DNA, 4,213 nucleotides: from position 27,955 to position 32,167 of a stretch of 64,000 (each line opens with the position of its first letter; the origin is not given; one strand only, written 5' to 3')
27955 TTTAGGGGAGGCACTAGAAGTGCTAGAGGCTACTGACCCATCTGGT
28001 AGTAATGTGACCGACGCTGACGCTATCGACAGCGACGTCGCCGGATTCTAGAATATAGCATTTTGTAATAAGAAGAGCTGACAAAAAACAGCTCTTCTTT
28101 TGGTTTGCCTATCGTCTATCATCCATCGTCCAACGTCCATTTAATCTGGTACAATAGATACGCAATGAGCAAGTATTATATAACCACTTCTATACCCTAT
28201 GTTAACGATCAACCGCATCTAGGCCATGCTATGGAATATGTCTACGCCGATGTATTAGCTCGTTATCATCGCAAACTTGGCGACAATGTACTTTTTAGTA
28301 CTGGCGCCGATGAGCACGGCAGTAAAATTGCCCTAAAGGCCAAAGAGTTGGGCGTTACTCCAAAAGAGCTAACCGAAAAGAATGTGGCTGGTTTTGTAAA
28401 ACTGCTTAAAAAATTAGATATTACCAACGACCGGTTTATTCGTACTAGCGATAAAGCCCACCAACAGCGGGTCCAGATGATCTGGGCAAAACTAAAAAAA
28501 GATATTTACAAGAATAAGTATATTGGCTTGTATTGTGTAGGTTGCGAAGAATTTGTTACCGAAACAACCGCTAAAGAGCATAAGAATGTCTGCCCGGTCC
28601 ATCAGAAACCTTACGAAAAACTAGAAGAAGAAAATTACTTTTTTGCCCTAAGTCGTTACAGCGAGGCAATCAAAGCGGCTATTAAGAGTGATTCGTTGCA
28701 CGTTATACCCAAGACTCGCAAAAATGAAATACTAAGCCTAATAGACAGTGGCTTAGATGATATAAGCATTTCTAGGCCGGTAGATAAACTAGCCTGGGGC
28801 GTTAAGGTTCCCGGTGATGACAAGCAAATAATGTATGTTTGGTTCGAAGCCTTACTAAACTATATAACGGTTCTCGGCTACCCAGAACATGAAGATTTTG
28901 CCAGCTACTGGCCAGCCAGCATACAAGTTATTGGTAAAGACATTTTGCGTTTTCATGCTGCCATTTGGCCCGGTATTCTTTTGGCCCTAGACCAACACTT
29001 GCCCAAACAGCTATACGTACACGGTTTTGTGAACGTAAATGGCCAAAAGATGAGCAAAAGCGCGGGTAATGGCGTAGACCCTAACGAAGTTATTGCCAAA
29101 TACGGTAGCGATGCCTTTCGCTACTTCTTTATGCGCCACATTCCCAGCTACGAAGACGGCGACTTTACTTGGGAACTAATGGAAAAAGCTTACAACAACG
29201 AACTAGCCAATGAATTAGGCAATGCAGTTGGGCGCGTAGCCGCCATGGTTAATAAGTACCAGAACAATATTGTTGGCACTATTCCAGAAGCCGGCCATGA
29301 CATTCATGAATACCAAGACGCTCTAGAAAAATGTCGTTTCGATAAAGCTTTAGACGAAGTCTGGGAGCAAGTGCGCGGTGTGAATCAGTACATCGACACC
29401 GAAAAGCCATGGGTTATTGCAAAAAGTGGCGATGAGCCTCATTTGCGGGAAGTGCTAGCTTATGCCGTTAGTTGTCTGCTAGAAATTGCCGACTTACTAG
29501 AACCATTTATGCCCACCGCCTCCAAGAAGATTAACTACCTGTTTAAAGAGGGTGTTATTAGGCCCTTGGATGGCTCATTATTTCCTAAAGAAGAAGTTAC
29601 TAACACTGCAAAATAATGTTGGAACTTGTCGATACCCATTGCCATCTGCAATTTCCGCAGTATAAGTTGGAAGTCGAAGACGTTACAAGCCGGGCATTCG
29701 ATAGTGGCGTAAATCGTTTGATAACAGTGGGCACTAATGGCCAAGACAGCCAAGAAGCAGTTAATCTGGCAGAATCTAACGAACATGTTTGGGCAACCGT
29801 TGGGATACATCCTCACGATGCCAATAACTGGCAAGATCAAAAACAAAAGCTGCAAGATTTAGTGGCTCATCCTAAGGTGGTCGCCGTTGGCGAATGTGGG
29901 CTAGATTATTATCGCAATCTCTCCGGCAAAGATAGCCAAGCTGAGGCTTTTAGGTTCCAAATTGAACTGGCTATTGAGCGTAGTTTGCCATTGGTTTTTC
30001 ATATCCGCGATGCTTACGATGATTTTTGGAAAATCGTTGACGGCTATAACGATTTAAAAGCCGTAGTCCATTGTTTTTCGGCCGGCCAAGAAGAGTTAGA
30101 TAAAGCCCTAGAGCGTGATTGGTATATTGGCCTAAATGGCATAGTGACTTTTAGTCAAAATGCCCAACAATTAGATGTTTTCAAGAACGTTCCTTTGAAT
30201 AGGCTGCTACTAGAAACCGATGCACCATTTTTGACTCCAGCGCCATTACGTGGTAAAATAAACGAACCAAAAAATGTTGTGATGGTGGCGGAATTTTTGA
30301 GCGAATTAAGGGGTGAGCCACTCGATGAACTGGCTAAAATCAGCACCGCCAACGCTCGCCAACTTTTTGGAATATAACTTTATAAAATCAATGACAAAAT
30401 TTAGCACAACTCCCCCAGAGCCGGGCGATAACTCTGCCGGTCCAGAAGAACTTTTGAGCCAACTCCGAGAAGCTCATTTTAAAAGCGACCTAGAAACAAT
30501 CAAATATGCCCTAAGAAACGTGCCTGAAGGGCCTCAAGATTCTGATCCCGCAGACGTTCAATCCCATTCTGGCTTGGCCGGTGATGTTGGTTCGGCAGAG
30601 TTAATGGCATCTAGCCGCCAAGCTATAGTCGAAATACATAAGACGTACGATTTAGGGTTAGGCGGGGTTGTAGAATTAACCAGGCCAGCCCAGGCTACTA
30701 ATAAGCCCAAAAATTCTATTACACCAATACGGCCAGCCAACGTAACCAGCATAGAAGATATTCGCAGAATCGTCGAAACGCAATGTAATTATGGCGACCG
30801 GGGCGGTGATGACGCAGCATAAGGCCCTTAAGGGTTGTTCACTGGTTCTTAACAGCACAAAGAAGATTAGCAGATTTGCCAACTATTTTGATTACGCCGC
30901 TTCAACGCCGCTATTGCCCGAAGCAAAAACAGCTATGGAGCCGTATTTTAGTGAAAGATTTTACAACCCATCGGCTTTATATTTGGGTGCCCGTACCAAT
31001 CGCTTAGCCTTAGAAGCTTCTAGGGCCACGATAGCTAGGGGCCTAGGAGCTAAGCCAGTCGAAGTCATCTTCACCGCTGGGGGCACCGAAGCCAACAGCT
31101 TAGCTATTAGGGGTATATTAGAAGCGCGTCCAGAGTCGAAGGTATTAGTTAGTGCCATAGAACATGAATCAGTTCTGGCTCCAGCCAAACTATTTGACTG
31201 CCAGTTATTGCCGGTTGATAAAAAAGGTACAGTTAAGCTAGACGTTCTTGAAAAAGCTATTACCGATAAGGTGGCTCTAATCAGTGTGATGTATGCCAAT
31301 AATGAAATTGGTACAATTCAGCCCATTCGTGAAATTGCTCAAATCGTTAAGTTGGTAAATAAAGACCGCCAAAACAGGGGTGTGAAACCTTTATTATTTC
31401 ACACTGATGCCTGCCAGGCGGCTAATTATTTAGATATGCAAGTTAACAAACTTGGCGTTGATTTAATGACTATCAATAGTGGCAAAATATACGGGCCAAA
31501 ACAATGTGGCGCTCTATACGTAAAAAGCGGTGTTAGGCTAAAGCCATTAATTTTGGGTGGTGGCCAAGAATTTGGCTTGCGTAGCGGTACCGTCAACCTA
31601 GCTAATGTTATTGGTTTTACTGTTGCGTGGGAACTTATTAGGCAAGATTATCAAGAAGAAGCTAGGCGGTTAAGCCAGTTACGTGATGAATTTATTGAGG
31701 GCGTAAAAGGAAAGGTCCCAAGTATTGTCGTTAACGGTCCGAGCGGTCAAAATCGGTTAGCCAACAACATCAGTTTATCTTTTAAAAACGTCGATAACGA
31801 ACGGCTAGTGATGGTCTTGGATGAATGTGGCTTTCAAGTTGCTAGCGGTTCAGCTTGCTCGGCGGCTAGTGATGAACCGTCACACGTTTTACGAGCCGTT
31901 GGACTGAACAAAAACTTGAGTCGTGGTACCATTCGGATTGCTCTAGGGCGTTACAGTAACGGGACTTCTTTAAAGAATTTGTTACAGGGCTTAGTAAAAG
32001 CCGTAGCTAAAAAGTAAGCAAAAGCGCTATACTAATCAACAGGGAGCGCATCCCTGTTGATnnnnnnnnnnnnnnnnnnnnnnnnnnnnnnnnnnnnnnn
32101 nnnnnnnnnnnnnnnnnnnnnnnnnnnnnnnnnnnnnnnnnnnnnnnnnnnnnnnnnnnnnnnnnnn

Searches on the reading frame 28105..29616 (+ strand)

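Call 18: search_protein_families(library=pfam, proteins=[window:28105-29616:+], max_evalue=0.01)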
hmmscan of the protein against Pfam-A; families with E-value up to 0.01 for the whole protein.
window:28105-29616:+ (503 aa): 6 families
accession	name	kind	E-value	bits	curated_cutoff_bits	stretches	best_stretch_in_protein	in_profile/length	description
PF09334.17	tRNA-synt_1g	-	1e-104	350.9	20.1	1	24-378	1-390/391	tRNA synthetases class I (M)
PF00133.28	tRNA-synt_1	-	9.3e-36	123.9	22.7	2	239-343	295-403/414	tRNA synthetases class I (I, L, M and V)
PF01406.26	tRNA-synt_1e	-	1.4e-16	61.1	27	2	31-126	17-112/301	tRNA synthetases class I (C) catalytic domain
PF08264.19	Anticodon_1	-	9.1e-07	29.3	25.1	1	400-477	12-87/148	Anticodon-binding domain of tRNA ligase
PF19303.5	Anticodon_3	-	8.9e-05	22.8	23.5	1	398-478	20-99/152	Anticodon binding domain of methionyl tRNA ligase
PF01921.24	tRNA-synt_1f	-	0.0001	21.8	27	1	294-348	261-315/360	tRNA synthetases class I (K)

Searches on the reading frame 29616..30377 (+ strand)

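Call 18: search_protein_families(library=pfam, proteins=[window:29616-30377:+], max_evalue=0.01)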
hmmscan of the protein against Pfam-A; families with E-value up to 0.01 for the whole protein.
window:29616-30377:+ (253 aa): 1 family
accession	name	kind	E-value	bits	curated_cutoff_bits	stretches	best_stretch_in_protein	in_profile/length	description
PF01026.27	TatD_DNase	-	9.5e-80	268.1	27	1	5-252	1-253/253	TatD related DNase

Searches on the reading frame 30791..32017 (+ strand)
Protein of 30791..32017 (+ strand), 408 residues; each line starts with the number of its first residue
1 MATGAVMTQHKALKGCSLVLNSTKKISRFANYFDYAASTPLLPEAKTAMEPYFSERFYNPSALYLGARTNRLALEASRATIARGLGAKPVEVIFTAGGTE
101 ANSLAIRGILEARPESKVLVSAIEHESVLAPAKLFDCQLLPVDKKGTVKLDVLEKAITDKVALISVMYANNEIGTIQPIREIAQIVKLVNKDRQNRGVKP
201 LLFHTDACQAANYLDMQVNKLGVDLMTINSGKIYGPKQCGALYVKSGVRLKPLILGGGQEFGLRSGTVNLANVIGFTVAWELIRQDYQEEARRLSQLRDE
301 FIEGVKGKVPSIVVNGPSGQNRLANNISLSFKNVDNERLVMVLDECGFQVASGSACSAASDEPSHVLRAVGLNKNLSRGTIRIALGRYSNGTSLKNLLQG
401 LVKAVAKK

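Call 79: search_protein_families(library=pfam, proteins=[window:30791-32017:+], max_evalue=0.00001)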
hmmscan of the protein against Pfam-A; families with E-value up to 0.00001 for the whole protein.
window:30791-32017:+ (408 aa): 3 families
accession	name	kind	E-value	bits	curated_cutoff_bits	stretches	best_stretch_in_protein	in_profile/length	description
PF00266.25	Aminotran_5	-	6.7e-56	190.3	21.5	1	32-392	2-366/371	Aminotransferase class-V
PF00155.27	Aminotran_1_2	-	2.1e-08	34.2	19.7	1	77-191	47-177/361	Aminotransferase class I and II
PF01212.27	Beta_elim_lyase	-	1.6e-06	28.1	27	1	91-212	49-174/288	Beta-eliminating lyase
